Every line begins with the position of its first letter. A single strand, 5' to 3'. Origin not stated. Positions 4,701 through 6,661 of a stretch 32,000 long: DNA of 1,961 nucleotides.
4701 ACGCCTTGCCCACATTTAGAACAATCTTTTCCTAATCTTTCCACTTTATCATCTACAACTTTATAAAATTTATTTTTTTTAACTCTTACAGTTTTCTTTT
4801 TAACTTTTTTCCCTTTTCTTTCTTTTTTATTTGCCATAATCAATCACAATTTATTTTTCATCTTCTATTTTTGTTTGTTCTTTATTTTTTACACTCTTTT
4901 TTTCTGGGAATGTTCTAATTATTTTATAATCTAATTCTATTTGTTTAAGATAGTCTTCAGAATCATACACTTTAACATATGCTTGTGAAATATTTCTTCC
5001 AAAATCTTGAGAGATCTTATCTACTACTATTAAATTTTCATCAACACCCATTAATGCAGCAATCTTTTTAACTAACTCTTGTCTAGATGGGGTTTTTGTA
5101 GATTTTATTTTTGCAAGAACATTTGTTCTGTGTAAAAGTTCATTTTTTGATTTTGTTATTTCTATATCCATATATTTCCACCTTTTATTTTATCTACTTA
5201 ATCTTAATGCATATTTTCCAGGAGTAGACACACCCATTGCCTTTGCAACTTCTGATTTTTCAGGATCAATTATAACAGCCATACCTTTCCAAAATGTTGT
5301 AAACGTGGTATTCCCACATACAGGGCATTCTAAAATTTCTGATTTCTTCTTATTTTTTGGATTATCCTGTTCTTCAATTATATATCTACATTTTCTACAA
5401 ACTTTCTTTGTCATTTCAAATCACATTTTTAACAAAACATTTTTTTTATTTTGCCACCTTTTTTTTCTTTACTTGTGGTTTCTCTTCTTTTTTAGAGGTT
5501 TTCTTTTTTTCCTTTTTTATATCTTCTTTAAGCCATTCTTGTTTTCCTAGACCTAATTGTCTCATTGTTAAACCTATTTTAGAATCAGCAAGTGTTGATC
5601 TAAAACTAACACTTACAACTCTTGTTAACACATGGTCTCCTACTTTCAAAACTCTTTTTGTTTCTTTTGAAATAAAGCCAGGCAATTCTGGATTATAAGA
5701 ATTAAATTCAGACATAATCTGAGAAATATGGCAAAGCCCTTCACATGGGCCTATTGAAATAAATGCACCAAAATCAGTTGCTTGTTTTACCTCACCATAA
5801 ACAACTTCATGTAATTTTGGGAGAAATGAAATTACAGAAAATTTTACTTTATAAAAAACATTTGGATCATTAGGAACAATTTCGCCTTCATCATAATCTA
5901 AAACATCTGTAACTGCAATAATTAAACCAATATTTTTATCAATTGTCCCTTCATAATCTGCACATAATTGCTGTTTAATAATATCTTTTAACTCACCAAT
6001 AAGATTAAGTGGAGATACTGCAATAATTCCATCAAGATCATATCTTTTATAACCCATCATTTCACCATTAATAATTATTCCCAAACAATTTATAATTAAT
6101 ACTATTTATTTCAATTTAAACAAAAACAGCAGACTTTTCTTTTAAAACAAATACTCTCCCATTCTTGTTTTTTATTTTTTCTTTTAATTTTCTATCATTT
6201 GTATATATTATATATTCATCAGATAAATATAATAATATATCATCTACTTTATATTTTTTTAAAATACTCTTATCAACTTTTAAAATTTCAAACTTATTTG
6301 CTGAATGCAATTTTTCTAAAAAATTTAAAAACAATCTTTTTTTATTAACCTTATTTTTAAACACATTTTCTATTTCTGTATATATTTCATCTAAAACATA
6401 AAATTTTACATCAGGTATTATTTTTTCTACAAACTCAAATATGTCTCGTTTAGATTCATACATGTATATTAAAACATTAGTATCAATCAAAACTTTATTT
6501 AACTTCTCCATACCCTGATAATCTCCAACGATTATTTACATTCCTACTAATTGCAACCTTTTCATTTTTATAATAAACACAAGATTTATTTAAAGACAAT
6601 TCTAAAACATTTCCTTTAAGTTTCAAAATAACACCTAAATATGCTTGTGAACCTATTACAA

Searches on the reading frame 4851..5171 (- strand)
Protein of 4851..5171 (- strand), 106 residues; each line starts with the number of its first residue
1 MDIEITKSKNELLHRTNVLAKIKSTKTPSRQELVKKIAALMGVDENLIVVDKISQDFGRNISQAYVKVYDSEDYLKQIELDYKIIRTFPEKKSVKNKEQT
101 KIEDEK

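Call 18: search_protein_families(library=pfam, proteins=[window:4851-5171:-], max_evalue=0.01)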
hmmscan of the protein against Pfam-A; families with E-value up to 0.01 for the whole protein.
window:4851-5171:- (106 aa): 1 family
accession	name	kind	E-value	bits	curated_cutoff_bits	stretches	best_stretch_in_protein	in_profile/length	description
PF01282.25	Ribosomal_S24e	-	5.8e-21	74.8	24.5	1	7-92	5-93/95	Ribosomal protein S24e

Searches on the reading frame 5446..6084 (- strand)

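Call 18: search_protein_families(library=pfam, proteins=[window:5446-6084:-], max_evalue=0.01)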
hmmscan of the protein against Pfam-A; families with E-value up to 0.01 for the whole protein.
window:5446-6084:- (212 aa): 3 families
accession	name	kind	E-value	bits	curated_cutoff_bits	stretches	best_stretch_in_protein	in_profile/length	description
PF03876.22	SHS2_Rpb7-N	-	2.4e-11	44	24.8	1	23-74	6-57/57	SHS2 domain found in N terminus of Rpb7p/Rpc25p/MJ0397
PF00575.29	S1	-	1.6e-10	41.7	22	1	89-159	2-62/74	S1 RNA binding domain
PF08292.18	RNA_pol_Rbc25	-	0.0029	18.4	25.1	1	93-197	1-96/121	RNA polymerase III subunit Rpc25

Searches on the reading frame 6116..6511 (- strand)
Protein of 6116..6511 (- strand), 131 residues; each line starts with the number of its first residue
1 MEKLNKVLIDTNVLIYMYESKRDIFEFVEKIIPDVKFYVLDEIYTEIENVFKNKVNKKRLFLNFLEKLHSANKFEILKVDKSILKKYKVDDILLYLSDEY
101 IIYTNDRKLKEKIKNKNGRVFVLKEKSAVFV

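Call 18: search_protein_families(library=pfam, proteins=[window:6116-6511:-], max_evalue=0.01)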
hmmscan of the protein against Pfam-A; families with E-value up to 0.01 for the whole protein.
window:6116-6511:- (131 aa): 3 families
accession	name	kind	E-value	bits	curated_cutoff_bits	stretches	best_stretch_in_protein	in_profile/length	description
PF18477.7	PIN_9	-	1.1e-07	32.5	26.3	1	7-126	1-116/116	PIN like domain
PF01850.27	PIN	-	3.2e-05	24.9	23.6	1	7-87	1-80/120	PIN domain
PF13470.12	PIN_3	-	0.0031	18.8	27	1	6-82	1-75/115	PIN domain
